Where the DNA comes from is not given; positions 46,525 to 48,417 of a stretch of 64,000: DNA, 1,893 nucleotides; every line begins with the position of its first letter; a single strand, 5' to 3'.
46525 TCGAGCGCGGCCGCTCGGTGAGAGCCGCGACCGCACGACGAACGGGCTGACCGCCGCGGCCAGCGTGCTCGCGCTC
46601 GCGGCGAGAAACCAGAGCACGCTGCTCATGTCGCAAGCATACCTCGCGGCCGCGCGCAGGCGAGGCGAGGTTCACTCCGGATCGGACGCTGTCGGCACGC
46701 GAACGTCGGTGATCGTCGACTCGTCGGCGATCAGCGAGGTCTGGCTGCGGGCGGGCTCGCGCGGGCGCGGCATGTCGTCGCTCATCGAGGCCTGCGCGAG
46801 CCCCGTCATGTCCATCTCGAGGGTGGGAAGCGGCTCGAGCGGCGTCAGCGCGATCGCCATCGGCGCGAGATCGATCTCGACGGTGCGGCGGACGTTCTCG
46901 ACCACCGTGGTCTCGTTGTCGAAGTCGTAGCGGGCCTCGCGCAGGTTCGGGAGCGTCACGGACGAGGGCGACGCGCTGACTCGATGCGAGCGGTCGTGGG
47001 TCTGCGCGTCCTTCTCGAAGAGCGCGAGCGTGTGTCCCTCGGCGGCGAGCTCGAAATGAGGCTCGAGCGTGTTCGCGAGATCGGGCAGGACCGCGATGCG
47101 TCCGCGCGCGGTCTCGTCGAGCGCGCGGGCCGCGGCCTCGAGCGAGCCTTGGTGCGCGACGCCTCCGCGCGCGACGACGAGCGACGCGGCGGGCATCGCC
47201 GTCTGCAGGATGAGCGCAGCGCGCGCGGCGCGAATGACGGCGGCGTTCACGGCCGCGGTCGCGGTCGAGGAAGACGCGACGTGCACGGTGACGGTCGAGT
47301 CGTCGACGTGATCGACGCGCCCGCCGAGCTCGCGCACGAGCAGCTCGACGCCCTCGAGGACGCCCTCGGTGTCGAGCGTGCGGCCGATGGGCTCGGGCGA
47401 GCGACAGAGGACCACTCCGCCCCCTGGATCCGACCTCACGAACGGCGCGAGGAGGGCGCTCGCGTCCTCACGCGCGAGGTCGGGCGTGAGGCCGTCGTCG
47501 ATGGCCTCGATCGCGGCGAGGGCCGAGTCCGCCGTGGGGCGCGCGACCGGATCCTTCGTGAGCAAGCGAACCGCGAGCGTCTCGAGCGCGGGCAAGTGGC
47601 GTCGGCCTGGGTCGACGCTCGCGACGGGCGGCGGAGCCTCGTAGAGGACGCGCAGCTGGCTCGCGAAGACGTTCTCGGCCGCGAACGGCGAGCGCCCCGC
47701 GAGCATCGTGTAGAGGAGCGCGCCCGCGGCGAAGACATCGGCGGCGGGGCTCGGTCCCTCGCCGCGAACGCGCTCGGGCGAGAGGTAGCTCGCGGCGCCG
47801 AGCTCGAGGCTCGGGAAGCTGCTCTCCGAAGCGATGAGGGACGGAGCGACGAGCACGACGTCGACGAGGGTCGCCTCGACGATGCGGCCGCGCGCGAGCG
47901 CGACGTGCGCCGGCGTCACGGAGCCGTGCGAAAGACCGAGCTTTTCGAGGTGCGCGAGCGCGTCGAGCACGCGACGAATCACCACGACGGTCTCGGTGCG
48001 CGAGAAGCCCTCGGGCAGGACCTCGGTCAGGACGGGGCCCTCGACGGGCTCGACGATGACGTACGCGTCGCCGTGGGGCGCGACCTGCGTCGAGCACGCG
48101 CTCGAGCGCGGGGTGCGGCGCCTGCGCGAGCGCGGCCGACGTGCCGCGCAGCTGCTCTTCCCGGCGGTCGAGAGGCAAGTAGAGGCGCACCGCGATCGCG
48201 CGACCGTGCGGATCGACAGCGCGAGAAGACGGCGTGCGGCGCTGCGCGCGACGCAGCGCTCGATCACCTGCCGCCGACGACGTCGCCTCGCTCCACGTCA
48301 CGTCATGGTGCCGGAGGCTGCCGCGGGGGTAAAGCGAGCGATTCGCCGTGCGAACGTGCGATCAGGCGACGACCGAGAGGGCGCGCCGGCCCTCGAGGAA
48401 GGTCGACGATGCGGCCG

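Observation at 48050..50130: Cluster of six or more frameshifts across three consecutive genes (kinase-cyclase protein, gltD, 3' end of gltB)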

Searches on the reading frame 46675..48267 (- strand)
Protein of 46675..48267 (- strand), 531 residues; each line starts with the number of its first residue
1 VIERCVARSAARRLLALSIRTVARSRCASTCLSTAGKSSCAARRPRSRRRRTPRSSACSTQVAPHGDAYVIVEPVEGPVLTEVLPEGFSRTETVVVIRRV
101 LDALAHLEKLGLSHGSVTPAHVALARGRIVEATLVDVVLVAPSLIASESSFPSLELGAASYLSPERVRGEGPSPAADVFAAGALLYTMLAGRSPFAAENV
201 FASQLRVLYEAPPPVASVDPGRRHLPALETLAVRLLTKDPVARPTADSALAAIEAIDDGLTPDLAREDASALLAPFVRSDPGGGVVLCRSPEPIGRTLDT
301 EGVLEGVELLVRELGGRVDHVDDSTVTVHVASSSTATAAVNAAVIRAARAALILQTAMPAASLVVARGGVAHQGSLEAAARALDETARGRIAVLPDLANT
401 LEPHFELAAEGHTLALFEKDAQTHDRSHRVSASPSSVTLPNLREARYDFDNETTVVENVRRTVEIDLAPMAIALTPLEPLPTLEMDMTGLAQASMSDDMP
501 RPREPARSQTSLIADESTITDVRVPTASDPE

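Call 41: find_related_loci(query=window:46675-48060:-, collection=metagenome_contigs, flank=10000)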
Query window:46675-48060:- (462 aa) in metagenome_contigs; peptide patterns used: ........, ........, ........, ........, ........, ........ (x = any residue, [..] = any of these).
600 stretches matched a pattern (row limit reached: there are more); 8 encode a relative of the query (tblastn E <= 1e-3); 8 distinct loci.
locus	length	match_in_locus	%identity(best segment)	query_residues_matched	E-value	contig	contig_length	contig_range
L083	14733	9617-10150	30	19-197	6e-11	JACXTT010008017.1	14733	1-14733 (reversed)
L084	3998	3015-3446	31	3-131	2e-10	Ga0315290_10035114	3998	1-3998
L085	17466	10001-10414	29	34-174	3e-9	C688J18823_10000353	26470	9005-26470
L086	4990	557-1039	28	34-196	2e-7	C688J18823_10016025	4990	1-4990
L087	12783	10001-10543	26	1-183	2e-7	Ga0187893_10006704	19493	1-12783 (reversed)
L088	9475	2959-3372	30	50-197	5e-7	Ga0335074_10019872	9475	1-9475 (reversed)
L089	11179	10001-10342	29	1-123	2e-6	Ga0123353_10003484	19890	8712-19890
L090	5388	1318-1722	26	42-174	1e-5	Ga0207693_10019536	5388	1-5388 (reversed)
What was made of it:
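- Tried and rejected: The metagenome_contigs scan with the pseudokinase found only 26-31% relatives (call 41), so there is no independent copy of this organism.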

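Call 49: search_protein_families(library=pfam, max_evalue=0.001, proteins=[window:46675-48267:-])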
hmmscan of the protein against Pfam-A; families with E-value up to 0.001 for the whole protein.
window:46675-48267:- (531 aa): 1 family
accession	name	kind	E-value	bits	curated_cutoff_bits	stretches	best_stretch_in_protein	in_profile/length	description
PF00069.31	Pkinase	-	4.2e-13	49.7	31.7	1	65-251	70-259/263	Protein kinase domain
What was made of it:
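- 48070..48296 (-): 5' end of the pseudokinase gene, about 75 codons, with three frameshifts (48268, 48224, ~48075). The Pfam Pkinase match of the open frame starts only at profile position 70 (call 49).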
